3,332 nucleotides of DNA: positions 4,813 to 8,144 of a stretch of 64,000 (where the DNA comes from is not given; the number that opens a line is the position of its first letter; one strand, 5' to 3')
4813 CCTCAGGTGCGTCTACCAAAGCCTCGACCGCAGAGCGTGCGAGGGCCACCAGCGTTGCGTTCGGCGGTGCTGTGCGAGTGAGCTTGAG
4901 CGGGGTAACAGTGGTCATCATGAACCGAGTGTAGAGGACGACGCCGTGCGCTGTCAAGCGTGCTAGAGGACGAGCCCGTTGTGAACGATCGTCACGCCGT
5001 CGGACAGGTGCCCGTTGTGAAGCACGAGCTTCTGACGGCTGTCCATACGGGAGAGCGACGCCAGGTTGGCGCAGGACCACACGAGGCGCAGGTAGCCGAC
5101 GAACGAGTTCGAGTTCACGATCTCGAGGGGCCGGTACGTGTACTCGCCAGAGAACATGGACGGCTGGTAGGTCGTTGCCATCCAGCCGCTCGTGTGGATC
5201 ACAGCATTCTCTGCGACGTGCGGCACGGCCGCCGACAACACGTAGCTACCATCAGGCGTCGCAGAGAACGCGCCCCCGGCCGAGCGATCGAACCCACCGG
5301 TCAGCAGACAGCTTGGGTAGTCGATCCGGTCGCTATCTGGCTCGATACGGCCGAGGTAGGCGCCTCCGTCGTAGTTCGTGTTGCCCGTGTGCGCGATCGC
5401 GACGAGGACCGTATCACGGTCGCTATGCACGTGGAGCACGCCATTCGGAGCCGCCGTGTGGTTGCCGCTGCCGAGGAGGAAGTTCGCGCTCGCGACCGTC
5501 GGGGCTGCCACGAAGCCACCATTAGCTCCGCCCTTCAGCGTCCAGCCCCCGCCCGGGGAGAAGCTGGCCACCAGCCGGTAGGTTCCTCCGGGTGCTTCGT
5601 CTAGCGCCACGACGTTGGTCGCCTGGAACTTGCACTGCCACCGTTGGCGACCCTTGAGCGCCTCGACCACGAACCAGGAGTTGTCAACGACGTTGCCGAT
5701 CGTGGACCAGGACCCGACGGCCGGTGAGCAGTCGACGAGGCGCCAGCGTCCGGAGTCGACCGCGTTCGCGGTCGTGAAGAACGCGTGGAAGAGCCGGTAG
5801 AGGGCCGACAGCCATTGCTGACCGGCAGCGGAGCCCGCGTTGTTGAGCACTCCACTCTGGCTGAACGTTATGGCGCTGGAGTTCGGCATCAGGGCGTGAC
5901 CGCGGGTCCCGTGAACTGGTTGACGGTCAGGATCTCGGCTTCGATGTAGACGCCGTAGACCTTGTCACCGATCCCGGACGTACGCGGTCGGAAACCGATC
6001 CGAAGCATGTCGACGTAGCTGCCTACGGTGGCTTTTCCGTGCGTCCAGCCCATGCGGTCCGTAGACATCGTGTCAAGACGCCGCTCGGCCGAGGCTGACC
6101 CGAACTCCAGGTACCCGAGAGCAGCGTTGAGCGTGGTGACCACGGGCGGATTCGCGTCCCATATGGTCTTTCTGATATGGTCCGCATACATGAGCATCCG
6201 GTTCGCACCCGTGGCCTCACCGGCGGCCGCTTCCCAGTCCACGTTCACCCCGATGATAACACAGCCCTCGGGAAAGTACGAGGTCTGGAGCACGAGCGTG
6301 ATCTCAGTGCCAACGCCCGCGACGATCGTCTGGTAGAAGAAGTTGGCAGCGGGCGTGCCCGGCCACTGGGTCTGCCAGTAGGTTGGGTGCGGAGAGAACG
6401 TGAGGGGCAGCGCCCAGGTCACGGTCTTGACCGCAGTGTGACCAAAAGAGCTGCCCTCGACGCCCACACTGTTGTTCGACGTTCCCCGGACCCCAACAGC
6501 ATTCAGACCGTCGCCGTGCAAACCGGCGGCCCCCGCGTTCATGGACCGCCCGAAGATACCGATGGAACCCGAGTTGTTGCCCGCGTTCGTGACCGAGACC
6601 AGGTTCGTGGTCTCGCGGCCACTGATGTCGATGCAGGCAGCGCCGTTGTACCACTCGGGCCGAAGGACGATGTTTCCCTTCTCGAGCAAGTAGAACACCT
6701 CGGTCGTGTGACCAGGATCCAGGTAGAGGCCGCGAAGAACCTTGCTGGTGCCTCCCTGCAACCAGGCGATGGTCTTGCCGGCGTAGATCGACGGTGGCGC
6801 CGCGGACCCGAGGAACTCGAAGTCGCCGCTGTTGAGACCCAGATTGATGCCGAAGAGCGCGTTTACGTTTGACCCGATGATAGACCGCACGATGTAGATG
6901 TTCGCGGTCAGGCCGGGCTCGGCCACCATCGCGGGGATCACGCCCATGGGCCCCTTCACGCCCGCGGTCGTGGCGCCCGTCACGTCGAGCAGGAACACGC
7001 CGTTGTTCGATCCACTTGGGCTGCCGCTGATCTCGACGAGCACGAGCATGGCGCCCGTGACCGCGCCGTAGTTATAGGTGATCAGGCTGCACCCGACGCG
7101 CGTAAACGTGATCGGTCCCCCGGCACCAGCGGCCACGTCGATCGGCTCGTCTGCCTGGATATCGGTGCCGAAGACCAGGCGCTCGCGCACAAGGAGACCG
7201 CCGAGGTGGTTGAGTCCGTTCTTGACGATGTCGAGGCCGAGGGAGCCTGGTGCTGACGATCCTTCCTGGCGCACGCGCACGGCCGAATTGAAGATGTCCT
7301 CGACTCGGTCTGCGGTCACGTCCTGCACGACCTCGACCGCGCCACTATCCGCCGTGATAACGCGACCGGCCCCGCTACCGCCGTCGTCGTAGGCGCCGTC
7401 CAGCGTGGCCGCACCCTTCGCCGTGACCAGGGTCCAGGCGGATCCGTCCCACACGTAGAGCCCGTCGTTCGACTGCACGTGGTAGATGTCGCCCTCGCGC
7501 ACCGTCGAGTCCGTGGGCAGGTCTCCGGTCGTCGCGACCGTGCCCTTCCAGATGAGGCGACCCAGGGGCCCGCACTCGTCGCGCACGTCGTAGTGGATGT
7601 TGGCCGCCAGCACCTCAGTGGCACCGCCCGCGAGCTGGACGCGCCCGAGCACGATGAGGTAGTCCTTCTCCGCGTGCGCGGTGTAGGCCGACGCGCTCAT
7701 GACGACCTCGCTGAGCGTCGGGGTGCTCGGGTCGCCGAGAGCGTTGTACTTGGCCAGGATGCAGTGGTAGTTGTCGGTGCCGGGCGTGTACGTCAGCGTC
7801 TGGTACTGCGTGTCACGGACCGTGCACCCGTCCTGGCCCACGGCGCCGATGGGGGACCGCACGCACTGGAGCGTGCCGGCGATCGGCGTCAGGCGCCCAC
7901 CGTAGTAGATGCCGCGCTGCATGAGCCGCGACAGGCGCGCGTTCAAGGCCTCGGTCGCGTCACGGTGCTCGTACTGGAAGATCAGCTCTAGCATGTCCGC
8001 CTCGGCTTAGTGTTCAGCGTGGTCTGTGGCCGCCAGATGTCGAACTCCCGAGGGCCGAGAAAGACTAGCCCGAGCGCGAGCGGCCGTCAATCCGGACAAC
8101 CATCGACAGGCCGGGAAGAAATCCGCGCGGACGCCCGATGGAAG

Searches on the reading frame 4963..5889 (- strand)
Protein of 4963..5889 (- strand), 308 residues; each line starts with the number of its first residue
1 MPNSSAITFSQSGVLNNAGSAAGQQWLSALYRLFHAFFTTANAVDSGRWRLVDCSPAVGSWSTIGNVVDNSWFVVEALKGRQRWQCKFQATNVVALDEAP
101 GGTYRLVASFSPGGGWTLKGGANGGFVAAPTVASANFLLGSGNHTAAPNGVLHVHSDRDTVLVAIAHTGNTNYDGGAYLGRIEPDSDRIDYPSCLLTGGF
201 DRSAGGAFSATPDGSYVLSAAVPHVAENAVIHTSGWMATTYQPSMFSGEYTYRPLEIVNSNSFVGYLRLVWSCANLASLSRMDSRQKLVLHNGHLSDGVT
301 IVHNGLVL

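Call 10: search_protein_families(library=pfam, proteins=[window:4963-5889:-], max_evalue=0.001)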
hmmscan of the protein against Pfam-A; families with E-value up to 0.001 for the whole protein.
window:4963-5889:- (308 aa): 0 families

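Call 11: find_encoding_contigs(protein=window:4963-5889:-, flank=10000, max_places=6)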
Protein window:4963-5889:- (308 aa): 1 contig read that carries it; 1 place shown.
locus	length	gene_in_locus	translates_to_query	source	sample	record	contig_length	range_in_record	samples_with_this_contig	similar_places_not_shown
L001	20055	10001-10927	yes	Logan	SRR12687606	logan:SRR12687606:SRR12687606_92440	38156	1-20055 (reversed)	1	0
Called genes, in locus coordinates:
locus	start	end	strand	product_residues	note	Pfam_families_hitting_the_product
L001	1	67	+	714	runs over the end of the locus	-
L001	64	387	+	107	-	-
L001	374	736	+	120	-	-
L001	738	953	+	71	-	-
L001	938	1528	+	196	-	-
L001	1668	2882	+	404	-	-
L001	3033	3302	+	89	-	-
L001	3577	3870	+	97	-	PF00542:Ribosomal_L12 (weak)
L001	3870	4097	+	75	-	-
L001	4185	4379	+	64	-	-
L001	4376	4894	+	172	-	PF15891:Nuc_deoxyri_tr2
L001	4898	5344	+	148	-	-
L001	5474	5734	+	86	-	-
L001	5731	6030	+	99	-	-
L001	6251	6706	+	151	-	-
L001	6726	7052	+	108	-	-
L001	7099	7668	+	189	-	-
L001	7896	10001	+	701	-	-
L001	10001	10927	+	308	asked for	-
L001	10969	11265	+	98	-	PF13083:KH_KhpA-B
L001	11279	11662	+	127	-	-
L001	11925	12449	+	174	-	-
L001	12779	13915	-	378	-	-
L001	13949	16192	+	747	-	PF13403:Hint_2 (weak)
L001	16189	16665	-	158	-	-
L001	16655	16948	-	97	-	-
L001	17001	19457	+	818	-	-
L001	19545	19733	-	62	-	-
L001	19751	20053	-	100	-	?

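Call 26: search_protein_families(library=ncbifam, proteins=[L001:13949-16189:+], max_evalue=1)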
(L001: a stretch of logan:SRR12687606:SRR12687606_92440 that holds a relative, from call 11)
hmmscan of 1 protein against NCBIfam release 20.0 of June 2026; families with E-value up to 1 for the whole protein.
L001:13949-16189:+ (747 aa): 6 families
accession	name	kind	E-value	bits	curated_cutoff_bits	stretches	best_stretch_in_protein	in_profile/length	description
NF011491.0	PRK14898.1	equivalog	6.3e-08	31.1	783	1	287-403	239-354/860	DNA-directed RNA polymerase subunit A''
TIGR01443.1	intein_Cterm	domain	4.1e-06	26.9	15.6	1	490-511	2-24/24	intein C-terminal splicing region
NF045703.1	rSAM_Tes_intein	exception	0.00033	18.6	1700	1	484-513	582-613/1040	tetraether lipid synthase Tes, intein-containing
NF011303.0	PRK14715.1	equivalog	0.015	12.3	1585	1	292-405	1119-1233/1627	DNA-directed DNA polymerase II large subunit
TIGR01445.1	intein_Nterm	domain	0.048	14.7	24.5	1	83-151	1-82/83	intein N-terminal splicing region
NF006207.0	PRK08332.1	equivalog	0.32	8.1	2400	1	290-409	1002-1122/1684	vitamin B12-dependent ribonucleotide reductase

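Call 51: search_protein_families(library=phrogs, proteins=[L001:17001-19457:+, L001:16189-16665:-, L001:16655-16948:-], max_evalue=0.01)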
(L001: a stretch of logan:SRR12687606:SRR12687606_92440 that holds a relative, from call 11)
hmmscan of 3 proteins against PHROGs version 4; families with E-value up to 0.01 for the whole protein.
L001:17001-19457:+ (818 aa): 0 families

L001:16189-16665:- (158 aa): 0 families

L001:16655-16948:- (97 aa): 0 families

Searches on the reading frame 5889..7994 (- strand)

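Call 10: search_protein_families(library=pfam, proteins=[window:5889-7994:-], max_evalue=0.001)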
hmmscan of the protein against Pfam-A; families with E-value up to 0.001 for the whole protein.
window:5889-7994:- (701 aa): 0 families

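Call 51: search_protein_families(library=phrogs, proteins=[window:5889-7994:-], max_evalue=0.01)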
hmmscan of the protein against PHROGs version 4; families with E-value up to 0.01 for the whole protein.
window:5889-7994:- (701 aa): 1 family
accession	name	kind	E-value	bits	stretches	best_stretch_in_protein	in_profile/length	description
phrog_19162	-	unknown function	0.0024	17.7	1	7-142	29-172/419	-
